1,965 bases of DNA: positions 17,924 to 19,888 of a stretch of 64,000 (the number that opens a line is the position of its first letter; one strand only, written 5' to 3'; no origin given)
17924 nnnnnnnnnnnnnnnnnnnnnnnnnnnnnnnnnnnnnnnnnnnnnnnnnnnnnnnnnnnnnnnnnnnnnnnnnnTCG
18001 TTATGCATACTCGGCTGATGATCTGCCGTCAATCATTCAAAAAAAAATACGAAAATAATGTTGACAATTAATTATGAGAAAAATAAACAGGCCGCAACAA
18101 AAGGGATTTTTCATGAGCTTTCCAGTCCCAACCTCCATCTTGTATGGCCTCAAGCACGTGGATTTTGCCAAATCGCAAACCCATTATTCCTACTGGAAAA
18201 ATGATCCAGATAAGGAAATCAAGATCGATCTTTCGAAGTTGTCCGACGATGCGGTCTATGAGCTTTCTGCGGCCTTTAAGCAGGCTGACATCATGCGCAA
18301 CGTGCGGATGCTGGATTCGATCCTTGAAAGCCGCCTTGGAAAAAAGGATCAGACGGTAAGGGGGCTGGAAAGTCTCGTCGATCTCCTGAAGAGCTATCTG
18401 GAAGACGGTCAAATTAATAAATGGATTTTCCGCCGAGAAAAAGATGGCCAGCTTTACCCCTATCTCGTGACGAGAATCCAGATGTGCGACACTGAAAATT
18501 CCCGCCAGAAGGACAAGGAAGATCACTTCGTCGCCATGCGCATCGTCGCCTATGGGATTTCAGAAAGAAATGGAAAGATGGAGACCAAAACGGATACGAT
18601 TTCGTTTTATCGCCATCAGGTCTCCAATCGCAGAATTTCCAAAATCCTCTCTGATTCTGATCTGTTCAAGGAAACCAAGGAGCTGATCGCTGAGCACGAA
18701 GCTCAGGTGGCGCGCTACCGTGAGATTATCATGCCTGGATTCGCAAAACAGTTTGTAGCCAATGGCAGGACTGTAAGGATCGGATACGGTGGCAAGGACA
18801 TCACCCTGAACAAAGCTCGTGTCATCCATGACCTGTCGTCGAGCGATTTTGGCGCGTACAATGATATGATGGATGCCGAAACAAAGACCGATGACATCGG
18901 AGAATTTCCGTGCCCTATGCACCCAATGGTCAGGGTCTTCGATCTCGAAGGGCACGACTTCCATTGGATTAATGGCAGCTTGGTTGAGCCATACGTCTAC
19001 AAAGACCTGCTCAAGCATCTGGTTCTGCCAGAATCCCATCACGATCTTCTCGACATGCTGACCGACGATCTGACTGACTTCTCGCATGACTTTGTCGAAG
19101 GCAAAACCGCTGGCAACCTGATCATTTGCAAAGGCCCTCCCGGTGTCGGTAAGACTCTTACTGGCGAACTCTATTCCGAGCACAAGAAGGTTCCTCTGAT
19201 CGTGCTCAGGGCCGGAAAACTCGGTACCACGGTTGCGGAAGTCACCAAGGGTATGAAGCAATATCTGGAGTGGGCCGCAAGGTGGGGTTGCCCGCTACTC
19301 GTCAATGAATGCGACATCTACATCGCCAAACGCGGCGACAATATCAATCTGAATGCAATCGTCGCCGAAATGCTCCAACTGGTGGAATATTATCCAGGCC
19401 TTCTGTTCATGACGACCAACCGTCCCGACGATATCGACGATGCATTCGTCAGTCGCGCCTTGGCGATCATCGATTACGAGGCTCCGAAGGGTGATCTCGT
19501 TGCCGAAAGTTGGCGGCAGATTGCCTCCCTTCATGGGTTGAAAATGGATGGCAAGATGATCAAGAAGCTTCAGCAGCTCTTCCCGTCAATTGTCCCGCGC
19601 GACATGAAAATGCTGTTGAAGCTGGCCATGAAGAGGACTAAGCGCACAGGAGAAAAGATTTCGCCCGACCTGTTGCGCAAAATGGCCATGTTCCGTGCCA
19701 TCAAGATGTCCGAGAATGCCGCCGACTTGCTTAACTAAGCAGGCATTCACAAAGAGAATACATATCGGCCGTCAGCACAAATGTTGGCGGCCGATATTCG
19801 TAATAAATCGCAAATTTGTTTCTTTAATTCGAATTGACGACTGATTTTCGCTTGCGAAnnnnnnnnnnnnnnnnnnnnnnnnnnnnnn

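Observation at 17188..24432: AAA+ ATPase-led cluster (incl. 5-gene coupled block with two 2TM proteins), divergent from a metallophosphoesterase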

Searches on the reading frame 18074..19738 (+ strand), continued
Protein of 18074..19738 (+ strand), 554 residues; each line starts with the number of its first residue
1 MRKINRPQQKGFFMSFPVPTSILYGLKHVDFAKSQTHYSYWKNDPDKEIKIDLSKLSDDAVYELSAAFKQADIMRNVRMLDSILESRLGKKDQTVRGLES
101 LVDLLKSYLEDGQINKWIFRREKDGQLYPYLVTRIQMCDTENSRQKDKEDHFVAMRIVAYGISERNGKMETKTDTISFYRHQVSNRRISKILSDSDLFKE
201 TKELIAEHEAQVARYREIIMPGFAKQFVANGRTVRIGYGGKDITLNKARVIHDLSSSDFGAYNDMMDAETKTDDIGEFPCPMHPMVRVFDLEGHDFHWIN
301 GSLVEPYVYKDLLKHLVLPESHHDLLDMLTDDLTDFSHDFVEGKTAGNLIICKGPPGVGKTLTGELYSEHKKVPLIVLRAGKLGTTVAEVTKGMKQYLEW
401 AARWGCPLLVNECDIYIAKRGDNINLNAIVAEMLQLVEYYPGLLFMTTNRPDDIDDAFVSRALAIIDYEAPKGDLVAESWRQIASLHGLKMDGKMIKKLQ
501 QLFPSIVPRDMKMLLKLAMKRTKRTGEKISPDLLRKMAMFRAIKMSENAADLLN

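Call 26: search_solved_structures(query=A1, max_evalue=0.001, show_alignments=1)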
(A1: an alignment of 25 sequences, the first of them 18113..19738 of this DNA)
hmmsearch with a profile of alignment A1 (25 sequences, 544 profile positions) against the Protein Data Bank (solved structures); distinct sequences matched with E-value up to 0.001: 190 (the best 60 are shown).
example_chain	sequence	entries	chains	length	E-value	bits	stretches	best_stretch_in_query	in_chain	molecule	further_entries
7t3i_A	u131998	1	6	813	8.5e-22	80.7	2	340-514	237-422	Rix7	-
7swl_A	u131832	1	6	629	3.9e-21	78.5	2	340-514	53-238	Rix7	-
6mat_A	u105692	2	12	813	7.6e-21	77.6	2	340-514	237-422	Rix7 mutant | Rix7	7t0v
7wub_C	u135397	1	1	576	1.2e-16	63.8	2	342-516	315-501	Transitional endoplasmic reticulum ATPase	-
7wub_D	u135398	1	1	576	1.2e-16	63.7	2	342-515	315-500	Transitional endoplasmic reticulum ATPase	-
6mck_A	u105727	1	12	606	1.4e-16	63.5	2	342-515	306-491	Transitional endoplasmic reticulum ATPase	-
5c18_A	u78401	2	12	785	2.5e-16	62.7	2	342-515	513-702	Transitional endoplasmic reticulum ATPase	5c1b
7rlj_A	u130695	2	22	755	3.2e-16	62.3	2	342-515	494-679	Transitional endoplasmic reticulum ATPase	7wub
8yka_A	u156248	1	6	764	3.3e-16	62.3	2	342-515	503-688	Transitional endoplasmic reticulum ATPase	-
7rlh_A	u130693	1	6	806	3.4e-16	62.3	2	342-515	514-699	Transitional endoplasmic reticulum ATPase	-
7rlg_A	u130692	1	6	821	3.6e-16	62.2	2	342-515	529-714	Transitional endoplasmic reticulum ATPase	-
7y4w_A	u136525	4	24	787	3.7e-16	62.1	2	342-515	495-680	Transitional endoplasmic reticulum ATPase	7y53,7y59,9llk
7bp8_A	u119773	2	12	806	4e-16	62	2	342-515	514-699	Transitional endoplasmic reticulum ATPase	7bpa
7mdm_B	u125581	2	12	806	4e-16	62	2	342-515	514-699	Transitional endoplasmic reticulum ATPase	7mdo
7rlf_A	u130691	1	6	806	4e-16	62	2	342-515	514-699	Transitional endoplasmic reticulum ATPase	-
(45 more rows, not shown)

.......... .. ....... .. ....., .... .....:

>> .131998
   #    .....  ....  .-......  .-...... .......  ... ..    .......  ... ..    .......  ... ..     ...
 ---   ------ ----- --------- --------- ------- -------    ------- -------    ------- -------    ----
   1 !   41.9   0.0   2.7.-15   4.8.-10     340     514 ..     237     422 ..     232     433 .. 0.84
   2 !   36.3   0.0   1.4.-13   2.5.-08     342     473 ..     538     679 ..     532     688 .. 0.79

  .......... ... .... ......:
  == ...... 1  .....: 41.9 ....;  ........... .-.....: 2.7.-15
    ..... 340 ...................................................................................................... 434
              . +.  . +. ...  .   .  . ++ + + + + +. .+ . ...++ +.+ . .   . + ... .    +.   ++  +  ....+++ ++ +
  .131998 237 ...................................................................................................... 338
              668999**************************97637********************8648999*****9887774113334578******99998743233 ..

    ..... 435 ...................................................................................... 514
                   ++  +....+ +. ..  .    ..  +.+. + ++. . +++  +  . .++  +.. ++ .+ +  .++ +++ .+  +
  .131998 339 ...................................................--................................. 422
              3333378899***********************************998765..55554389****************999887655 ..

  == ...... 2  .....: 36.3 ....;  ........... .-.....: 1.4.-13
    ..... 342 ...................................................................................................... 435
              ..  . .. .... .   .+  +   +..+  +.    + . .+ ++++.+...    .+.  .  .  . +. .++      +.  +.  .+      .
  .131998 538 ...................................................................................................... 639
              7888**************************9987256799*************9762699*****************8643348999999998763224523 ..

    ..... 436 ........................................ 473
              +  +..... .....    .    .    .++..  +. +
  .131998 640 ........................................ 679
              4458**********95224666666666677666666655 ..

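Call 42: predict_structure(alignment_id=A1)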
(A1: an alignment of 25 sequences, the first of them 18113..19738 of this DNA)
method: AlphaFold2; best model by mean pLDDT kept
length: 541 residues; sequences in the alignment: 25
mean_pLDDT: 86.3   pTM: 0.78
mean pLDDT of the five models: 86.3, 85.1, 84.5, 83.9, 81.8
residues with pLDDT >= 90: 233; 70-90: 253; 50-70: 48; < 50: 7
segments of 3 or more residues with pLDDT < 50: 128-130, 132-135
pLDDT, mean of each block of 10 residues (from residue 1): 83 91 86 85 89 92 89 86 88 88 93 95 73 61 93 87 91 93 95 96 94 95 79 95 89 81 91 94 94 84 65 65 56 80 85 86 89 87 92 92 89 89 85 91 87 85 87 87 90 88 91 90 87 77 64
secondary structure, 60 per line:
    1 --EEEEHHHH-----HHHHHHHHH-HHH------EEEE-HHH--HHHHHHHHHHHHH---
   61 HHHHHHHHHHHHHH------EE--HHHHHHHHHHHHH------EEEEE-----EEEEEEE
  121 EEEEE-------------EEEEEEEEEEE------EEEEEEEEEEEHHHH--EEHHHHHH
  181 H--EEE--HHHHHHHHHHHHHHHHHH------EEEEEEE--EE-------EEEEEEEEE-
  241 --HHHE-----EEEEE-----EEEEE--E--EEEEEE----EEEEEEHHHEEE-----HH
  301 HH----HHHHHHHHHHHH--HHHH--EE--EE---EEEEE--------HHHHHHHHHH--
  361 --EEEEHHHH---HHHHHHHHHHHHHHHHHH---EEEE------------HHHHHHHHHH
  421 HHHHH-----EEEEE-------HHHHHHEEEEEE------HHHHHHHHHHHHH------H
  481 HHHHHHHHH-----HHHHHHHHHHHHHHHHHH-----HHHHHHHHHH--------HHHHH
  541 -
elements in order: E3-6 H7-10 H16-24 E35-38 H45-57 H61-74 H85-97 E104-108 E114-125 E139-149 E156-166 H167-170 H175-181 E184-186 H189-206 E213-219 E231-239 E252-256 E262-266 E272-277 E282-287 E291-293 H299-302 H307-318 H321-324 E336-340 H349-358 E363-366 H367-370 H374-391 E395-398 H411-425 E431-435 H443-448 E449-454 H461-473 H480-489 H495-512 H518-527 H536-540

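Call 71: get_annotated_region(hit=H44, flank=6000)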
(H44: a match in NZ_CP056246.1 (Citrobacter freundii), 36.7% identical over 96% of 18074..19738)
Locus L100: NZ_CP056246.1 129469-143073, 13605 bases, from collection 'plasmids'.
description: Citrobacter freundii strain RHBSTW-00915 plasmid pRHBSTW-00915_2, complete sequence
organism: Citrobacter freundii (NCBI taxid 546)
taxonomy: Bacteria; Pseudomonadota; Gammaproteobacteria; Enterobacterales; Enterobacteriaceae; Citrobacter; Citrobacter freundii
host: -; source: culture,Freshwater sample from upstream of wastewater treatment plant; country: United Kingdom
typing (MOB-suite, as given by PLSDB): non-mobilizable; replicon Col(VCM04)
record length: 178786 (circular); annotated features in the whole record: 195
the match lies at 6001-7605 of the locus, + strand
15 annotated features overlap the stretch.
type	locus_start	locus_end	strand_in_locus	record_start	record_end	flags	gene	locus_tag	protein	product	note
CDS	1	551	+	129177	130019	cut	-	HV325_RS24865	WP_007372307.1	HNH endonuclease signature motif containing protein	-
CDS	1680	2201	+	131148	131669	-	-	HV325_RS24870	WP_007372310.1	hypothetical protein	-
CDS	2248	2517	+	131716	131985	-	-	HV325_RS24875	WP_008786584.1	hypothetical protein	-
CDS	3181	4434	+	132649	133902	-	-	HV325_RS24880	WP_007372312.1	ParA family protein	-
CDS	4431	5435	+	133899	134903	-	-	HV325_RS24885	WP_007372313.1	ParB family protein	-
CDS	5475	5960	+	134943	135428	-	-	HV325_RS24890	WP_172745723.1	hypothetical protein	-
CDS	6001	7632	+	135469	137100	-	-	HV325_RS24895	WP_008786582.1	ATP-binding protein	-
CDS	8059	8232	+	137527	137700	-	-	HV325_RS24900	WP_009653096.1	hypothetical protein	-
CDS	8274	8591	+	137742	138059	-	-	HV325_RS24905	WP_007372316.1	hypothetical protein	-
CDS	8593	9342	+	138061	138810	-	-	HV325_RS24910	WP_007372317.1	hypothetical protein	-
CDS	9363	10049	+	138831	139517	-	-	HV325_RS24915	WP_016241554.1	hypothetical protein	-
CDS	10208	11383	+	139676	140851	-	-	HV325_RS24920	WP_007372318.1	ParB/RepB/Spo0J family partition protein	-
CDS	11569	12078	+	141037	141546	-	-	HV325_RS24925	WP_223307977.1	hypothetical protein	-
CDS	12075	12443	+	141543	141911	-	-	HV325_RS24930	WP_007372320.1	hypothetical protein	-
CDS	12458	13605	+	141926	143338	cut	dnaB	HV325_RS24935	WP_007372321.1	replicative DNA helicase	GO:0006260 - DNA replication [Evidence IEA]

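Call 72: get_annotated_region(hit=H6, flank=5000)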
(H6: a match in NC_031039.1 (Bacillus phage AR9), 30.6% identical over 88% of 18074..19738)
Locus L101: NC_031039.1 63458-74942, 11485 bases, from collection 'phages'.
description: Bacillus phage AR9, complete genome.
organism: Bacillus phage AR9 (NCBI taxid 1815509)
taxonomy: Viruses; Duplodnaviria; Heunggongvirae; Uroviricota; Caudoviricetes; Takahashivirus; Takahashivirus PBS1
host: Bacillus subtilis subsp. subtilis 168; source: -; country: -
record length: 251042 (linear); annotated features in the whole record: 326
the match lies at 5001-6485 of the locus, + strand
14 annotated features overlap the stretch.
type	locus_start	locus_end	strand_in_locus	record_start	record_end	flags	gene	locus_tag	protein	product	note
CDS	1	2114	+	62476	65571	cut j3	-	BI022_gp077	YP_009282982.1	hydrolase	proteolysed protein, contained only RNAP domain is found in virions, virion RNAP subunit; HD family phosphohydrolase ...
CDS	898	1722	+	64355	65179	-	-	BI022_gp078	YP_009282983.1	HNH endonuclease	group I intron VSR cd02883- nudix_hydrolase, cd01038 - endonuclease_DUF559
CDS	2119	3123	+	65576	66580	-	-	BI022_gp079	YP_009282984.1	hypothetical protein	-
CDS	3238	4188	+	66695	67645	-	-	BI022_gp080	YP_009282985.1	hypothetical protein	-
CDS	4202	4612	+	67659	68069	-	-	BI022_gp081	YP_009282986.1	holin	-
regulatory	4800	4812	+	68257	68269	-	-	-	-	promoter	early promoter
CDS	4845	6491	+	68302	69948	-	-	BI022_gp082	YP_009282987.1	ATP-dependent protease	cd00009 - ATPases associated with a wide variety of cellular activities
CDS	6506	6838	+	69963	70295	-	-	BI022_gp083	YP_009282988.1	virion structural protein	-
CDS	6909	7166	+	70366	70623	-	-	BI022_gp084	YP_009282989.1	zinc-finger domain protein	-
CDS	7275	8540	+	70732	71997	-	-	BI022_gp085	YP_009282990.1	UvsX-like recombinase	RecA family ATPase; PRK11308 - dppF dipeptide transporter ATP-binding subunit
regulatory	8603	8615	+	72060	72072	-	-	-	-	promoter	early promoter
CDS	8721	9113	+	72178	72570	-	-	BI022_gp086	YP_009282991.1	hypothetical protein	-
CDS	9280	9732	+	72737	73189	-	-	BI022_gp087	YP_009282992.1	hypothetical protein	-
CDS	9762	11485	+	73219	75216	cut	-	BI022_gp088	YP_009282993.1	RNA polymerase beta subunit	non-virion RNAP subunit; DNA-directed RNA polymerase beta subunit, C-terminus; pfam00562 - RNA polymerase Rpb2, domain 6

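Call 104: find_encoding_contigs(protein=P0005, flank=10000, max_places=2)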
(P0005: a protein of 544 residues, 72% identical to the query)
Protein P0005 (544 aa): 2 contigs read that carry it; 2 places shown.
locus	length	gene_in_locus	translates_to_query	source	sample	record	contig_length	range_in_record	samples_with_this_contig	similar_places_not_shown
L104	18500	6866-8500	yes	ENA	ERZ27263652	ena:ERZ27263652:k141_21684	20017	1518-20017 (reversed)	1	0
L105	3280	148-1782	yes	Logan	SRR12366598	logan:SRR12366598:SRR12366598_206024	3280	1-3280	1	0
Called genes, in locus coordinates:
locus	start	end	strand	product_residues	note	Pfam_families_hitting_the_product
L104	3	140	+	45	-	?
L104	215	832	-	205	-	-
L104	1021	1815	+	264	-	-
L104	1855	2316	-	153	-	-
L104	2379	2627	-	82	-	-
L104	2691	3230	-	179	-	-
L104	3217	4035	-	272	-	-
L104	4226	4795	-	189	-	-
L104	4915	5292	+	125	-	-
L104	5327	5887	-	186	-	-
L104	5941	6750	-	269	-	PF00149:Metallophos, PF12850:Metallophos_2 (faint)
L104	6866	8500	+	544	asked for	PF00004:AAA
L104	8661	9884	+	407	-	-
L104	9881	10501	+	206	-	-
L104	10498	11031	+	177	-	-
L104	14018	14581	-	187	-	PF04011:LemA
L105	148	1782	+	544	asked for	PF00004:AAA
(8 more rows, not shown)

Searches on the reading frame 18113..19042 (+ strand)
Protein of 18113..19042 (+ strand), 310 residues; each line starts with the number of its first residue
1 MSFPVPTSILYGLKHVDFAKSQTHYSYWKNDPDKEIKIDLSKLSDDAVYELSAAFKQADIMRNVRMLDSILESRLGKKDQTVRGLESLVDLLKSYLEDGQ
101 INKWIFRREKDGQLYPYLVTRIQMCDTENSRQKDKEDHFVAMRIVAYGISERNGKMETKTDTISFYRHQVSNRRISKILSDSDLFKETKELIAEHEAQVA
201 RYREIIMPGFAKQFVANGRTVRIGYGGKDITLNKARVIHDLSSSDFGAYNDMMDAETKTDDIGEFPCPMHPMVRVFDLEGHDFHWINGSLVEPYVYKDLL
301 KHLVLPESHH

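Call 88: predict_structure(alignment_id=A5)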
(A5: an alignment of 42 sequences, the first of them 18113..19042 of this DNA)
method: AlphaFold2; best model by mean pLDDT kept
length: 310 residues; sequences in the alignment: 42
mean_pLDDT: 88.2   pTM: 0.82
mean pLDDT of the five models: 88.2, 87.9, 86.4, 86.1, 85.8
residues with pLDDT >= 90: 192; 70-90: 89; 50-70: 26; < 50: 3
segments of 3 or more residues with pLDDT < 50: none
pLDDT, mean of each block of 10 residues (from residue 1): 87 95 91 89 92 96 90 86 90 91 95 96 78 69 95 90 93 94 96 97 91 93 72 92 86 85 94 91 92 79 51
secondary structure, 60 per line:
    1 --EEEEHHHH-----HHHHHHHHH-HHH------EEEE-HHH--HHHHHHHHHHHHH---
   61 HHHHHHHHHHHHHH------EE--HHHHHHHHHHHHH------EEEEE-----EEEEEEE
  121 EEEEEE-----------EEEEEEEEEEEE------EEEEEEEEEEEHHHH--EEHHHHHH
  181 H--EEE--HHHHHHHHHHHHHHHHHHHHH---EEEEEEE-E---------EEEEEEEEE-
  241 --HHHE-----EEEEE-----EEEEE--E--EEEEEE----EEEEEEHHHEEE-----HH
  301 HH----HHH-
elements in order: E3-6 H7-10 H16-24 E35-38 H45-57 H61-74 H85-97 E104-108 E114-126 E138-149 E156-166 H167-170 H175-181 E184-186 H189-209 E213-219 E231-239 E252-256 E262-266 E272-277 E282-287 E291-293 H299-302

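Call 98: fold_search(model_id=the predicted structure, library=viral)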
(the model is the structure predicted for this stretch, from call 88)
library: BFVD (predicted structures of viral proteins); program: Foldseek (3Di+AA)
matches with E <= 10: 1103; with E <= 0.001: 6
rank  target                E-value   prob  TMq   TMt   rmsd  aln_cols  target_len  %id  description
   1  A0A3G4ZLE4            1.8e-07  1.00  0.47  0.22   9.8       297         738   13  ATPase [Terrestrivirus sp.]
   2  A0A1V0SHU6            3.3e-07  1.00  0.46  0.34   6.2       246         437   15  AAA family ATPase [Klosneuvirus KNV1]
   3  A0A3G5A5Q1            4.6e-07  1.00  0.46  0.28   5.7       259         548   12  AAA family ATPase [Homavirus sp.]
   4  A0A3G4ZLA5            5.8e-06  1.00  0.47  0.22  12.3       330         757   12  ATPase [Terrestrivirus sp.]
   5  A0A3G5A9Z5            9.1e-06  1.00  0.44  0.27  11.0       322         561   14  ATPase [Hyperionvirus sp.]
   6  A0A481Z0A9            1.8e-05  1.00  0.39  0.20   7.1       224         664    8  AAA family ATPase [Mimivirus LCMiAC01]
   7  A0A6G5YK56            1.8e-03  0.97  0.16  0.35  18.1       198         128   12  (no name in the UniProt tables at hand)
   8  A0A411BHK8            5.9e-03  0.38  0.16  0.21  15.2       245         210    9  (no name in the UniProt tables at hand)
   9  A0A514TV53            6.6e-03  0.11  0.11  0.08  23.8       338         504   11  Putative CytH-like phosphatase [Aeromonas phage D3]
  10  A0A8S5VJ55            1.0e-02  0.72  0.15  0.28  16.0       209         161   10  (no name in the UniProt tables at hand)
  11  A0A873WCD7            1.6e-02  0.72  0.14  0.30  17.8       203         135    8  (no name in the UniProt tables at hand)
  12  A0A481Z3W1            1.7e-02  0.10  0.12  0.09  21.0       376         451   10  Uncharacterized protein [Pithovirus LCPAC102]
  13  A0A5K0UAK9            2.2e-02  0.44  0.19  0.11  17.3       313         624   10  AAA+ ATPase domain-containing protein [Yasminevirus sp. GU-2018]
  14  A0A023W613            2.3e-02  0.44  0.15  0.26  14.0       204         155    9  KOW domain-containing protein [Serratia phage PS2]
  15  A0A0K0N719            3.6e-02  0.08  0.11  0.05  32.2       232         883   10  Putative structural protein [Gordonia phage GMA2]
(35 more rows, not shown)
